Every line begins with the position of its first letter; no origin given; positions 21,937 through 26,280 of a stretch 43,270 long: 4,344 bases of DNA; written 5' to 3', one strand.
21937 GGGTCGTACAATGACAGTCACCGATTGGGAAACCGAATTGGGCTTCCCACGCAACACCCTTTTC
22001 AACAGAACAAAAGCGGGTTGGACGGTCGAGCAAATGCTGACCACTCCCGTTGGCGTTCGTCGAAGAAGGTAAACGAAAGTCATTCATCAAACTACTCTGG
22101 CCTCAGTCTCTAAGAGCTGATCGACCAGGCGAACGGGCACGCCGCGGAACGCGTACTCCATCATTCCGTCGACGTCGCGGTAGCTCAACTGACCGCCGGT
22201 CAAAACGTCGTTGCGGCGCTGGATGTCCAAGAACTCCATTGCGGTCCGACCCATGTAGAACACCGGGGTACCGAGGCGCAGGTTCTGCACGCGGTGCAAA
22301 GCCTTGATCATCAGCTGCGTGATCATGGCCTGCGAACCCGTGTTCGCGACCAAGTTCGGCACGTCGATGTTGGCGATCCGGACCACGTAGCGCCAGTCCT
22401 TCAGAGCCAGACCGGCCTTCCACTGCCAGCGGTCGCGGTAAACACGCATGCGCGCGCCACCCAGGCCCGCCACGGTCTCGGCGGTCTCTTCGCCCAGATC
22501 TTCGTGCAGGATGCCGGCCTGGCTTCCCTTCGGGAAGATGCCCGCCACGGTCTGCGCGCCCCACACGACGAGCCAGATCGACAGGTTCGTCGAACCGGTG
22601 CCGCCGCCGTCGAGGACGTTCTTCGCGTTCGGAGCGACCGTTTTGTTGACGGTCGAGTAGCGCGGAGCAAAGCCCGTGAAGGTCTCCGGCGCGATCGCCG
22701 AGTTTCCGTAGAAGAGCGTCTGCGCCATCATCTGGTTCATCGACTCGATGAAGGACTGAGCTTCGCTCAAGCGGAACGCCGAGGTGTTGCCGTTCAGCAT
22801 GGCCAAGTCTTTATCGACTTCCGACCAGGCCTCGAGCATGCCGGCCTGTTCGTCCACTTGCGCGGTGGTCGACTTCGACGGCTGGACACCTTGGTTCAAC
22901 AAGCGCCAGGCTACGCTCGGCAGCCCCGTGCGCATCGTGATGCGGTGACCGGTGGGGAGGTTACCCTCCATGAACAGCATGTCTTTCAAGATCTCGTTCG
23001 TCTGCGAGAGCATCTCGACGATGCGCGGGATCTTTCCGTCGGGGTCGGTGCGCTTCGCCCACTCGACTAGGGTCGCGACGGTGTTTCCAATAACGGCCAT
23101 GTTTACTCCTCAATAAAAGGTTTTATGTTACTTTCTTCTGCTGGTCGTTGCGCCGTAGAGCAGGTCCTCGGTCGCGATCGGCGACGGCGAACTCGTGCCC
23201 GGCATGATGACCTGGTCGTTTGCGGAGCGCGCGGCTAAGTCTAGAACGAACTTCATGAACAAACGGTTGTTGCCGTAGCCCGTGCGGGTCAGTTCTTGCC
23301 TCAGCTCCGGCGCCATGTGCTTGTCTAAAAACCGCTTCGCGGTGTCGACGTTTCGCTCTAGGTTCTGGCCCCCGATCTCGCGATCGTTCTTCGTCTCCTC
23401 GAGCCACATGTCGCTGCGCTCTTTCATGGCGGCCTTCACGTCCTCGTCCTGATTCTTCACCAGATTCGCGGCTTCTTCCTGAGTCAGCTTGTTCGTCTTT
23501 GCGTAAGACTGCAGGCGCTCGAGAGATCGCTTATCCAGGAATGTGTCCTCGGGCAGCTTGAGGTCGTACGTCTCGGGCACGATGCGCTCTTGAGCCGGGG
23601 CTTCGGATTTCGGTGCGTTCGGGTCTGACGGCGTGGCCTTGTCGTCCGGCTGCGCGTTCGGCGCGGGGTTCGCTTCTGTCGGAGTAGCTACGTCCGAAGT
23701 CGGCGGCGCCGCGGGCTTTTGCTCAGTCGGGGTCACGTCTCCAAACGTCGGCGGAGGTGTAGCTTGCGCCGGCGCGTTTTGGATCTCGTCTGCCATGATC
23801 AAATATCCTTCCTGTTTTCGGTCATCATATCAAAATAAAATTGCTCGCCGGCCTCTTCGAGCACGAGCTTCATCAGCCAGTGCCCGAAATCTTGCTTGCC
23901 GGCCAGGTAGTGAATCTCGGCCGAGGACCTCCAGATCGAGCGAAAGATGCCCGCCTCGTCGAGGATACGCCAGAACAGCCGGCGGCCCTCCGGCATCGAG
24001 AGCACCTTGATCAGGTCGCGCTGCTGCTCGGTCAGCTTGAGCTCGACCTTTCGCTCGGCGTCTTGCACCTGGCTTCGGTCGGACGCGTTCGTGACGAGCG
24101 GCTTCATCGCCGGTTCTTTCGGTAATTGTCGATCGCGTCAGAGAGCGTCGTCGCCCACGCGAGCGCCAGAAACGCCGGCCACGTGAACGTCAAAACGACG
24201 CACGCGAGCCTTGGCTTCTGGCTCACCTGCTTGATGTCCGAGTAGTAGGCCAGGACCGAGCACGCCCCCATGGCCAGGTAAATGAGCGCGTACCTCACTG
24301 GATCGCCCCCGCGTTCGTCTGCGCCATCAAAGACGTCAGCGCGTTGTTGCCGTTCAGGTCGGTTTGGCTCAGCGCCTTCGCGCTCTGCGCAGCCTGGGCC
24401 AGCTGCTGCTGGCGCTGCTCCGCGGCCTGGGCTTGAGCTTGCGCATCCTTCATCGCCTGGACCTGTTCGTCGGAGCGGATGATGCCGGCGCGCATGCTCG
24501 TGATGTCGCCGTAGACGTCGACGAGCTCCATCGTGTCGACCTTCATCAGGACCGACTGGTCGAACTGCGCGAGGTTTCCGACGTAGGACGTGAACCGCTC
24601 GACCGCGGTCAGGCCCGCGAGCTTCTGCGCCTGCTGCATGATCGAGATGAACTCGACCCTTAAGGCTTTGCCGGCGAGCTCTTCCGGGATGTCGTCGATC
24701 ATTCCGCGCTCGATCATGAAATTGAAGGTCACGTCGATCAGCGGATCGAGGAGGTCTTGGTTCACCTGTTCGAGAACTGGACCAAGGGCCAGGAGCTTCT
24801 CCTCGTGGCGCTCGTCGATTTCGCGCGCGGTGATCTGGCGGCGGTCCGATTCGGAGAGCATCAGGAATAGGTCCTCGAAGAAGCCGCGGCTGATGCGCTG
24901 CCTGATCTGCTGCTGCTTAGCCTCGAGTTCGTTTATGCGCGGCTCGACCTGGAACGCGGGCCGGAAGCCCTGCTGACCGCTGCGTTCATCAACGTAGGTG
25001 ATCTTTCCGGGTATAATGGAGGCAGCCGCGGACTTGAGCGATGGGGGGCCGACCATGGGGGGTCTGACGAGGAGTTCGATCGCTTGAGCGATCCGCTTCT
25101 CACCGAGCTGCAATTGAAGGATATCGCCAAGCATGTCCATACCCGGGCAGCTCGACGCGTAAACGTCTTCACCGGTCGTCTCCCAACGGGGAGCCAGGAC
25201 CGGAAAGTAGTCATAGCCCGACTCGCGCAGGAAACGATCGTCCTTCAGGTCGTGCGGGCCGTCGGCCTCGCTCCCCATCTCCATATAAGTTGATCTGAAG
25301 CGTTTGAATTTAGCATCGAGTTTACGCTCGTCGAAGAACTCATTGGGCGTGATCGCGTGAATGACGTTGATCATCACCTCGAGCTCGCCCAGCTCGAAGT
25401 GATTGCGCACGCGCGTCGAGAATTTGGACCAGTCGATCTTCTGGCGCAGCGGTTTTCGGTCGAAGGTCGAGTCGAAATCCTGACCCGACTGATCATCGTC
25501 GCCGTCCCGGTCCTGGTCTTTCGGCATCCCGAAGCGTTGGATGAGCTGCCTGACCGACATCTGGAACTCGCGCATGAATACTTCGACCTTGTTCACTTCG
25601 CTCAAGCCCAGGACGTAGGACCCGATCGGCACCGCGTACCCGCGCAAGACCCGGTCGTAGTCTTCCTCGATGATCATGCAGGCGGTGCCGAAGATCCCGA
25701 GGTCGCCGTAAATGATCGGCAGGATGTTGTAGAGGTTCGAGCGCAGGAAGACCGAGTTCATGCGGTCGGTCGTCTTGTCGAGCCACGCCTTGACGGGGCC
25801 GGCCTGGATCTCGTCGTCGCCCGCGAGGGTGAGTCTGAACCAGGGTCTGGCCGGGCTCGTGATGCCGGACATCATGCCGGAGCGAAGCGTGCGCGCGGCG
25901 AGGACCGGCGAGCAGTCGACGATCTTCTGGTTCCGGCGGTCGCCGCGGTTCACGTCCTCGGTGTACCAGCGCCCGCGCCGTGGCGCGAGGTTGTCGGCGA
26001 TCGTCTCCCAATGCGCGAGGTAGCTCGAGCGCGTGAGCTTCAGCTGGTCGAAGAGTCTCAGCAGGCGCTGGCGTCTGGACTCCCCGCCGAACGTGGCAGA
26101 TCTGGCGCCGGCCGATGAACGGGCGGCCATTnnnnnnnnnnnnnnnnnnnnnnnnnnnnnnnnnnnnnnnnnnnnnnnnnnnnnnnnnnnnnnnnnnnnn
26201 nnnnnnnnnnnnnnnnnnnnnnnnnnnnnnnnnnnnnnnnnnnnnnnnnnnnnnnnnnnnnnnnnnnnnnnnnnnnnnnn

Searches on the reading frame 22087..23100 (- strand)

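Call 21: search_protein_families(library=phrogs, proteins=[window:22087-23100:-], max_evalue=0.001)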
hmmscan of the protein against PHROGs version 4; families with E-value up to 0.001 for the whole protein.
window:22087-23100:- (337 aa): 1 family
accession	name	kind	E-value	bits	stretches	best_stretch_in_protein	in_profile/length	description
phrog_212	-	head and packaging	8.8e-87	292.3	1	5-251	2-299/301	major head protein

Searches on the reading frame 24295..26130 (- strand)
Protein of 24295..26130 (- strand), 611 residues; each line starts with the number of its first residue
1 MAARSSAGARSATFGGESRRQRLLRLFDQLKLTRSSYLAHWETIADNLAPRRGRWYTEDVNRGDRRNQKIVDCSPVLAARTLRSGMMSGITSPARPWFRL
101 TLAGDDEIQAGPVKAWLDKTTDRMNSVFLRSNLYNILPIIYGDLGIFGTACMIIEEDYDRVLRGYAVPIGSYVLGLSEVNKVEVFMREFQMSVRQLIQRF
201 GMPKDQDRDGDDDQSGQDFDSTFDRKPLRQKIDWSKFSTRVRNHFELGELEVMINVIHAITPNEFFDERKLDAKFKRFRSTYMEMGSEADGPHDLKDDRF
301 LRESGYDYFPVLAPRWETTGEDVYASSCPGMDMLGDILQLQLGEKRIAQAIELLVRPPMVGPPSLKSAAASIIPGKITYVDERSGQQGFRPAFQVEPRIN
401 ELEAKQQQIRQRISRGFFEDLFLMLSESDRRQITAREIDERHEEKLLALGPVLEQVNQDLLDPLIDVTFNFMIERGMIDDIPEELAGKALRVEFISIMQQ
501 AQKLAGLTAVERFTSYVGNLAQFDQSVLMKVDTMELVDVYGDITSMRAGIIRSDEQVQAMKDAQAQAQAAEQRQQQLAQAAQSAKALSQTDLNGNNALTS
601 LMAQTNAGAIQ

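Call 21: search_protein_families(library=phrogs, proteins=[window:24295-26130:-], max_evalue=0.001)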
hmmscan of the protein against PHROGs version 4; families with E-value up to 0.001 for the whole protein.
window:24295-26130:- (611 aa): 4 families
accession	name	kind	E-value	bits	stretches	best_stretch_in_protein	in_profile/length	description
phrog_332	-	connector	1.1e-154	516.9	1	17-600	8-555/560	head-tail adaptor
phrog_21643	-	unknown function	1.3e-48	166.5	1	377-604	41-267/268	-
phrog_21528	-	unknown function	8.7e-47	160.5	1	20-222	3-210/224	-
phrog_449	-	connector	2.7e-24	86.6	1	21-589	6-513/520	head-tail adaptor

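Call 66: find_related_loci(query=A5, collection=genome_contigs, flank=10000)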
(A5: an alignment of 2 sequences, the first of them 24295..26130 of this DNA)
Query A5 (611 aa) in genome_contigs; peptide patterns used: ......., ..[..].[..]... (x = any residue, [..] = any of these).
116 stretches matched a pattern, but none encodes a relative of the query by tblastn (E <= 1e-3).

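Call 67: find_related_loci(query=A5, collection=viral_contigs, flank=10000)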
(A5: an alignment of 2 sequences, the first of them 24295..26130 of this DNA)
Query A5 (611 aa) in viral_contigs; peptide patterns used: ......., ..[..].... (x = any residue, [..] = any of these).
44 stretches matched a pattern, but none encodes a relative of the query by tblastn (E <= 1e-3).
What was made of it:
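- Tried and rejected: Host identification via prophage relatives of the portal protein: none in GTDB species genomes or IMG/VR with the patterns used (calls 66, 67).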

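Call 68: search_dna_similar(query=window:24295-26130:-, collection=phages, mode=protein, max_rows=15)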
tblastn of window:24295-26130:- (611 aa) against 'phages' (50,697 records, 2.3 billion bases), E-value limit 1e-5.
Records with a match: 188; places in all: 189; records where one place covers at least 80% of the query: 138.
Best place of each record, by identity: <60% 188.
By first word of the organism name: Vibrio 45; Pelagibacter 22; Pseudomonas 16; Escherichia 15; Xanthomonas 15; Salmonella 12; Caudoviricetes 11; Acinetobacter 6; Bordetella 5; Burkholderia 5; and 19 more.
By host as written in the record: - 53; Candidatus Pelagibacter ubique HTCC1062 14; Vibrio cholerae 2095 9; Vibrio cholerae 7; Xanthomonas albilineans CFBP2523 6; Pseudomonas aeruginosa PA14 5; Escherichia coli O157:H7 4; Xanthomonas citri 4; and 60 more.
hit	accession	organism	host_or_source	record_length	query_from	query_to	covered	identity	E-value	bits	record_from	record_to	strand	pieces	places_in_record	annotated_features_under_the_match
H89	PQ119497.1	Cobetia phage Carin1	Cobetia marina DSMZ4741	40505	35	604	93%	41.3%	3e-117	389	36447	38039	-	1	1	portal protein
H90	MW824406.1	Vibrio phage PS25B.1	Vibrio crassostreae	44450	35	608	94%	40.0%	2e-118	393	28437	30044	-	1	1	head-tail connector protein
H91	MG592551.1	Vibrio phage 1.185.O._10N.286.49.C2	Vibrio sp.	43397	35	608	94%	39.8%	2e-117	390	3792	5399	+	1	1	head to tail connecting protein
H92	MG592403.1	Vibrio phage 1.021.A._10N.222.51.F9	Vibrio splendidus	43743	35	608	94%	39.8%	9e-117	388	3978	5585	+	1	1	head to tail connecting protein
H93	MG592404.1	Vibrio phage 1.021.B._10N.222.51.F9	Vibrio splendidus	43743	35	608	94%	39.8%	9e-117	388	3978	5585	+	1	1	head to tail connecting protein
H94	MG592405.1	Vibrio phage 1.021.C._10N.222.51.F9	Vibrio splendidus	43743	35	608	94%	39.8%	9e-117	388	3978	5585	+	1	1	head to tail connecting protein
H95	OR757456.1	Salmonella phage VB_ST_SPNIS2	Salmonella enterica subsp. enterica ...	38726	35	555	85%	43.8%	2e-134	439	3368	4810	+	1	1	tail protein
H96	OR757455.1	Salmonella phage VB_ST_E15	Salmonella enterica subsp. enterica ...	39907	35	555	85%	43.8%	2e-134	439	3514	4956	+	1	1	tail protein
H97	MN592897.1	Vibrio phage MZH0603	Vibrio variabilis R-40492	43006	35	602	93%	40.0%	6e-119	394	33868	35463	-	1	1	head to tail connecting protein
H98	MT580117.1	Salmonella phage 66FD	Salmonella enterica subsp. enterica ...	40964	35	555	85%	43.6%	2e-134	439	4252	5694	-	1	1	head-tail connector protein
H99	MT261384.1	Salmonella virus PAT1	Salmonella enterica subsp. enterica ...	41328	35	555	85%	43.6%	2e-134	439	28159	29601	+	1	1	head to tail connecting protein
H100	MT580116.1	Salmonella phage 65FD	Salmonella enterica subsp. enterica ...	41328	35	555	85%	43.6%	2e-134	439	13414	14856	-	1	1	head-tail connector protein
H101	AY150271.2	Salmonella phage epsilon15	Salmonella enterica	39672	35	555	85%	43.6%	5e-134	438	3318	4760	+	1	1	portal protein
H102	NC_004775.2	Salmonella phage epsilon15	Salmonella enterica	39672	35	555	85%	43.6%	5e-134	438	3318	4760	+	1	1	head-tail adaptor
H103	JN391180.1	Salmonella phage SPN1S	pathenogenic Salmonella bacterium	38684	35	555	85%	43.2%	2e-133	437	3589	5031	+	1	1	phage head-tail connector protein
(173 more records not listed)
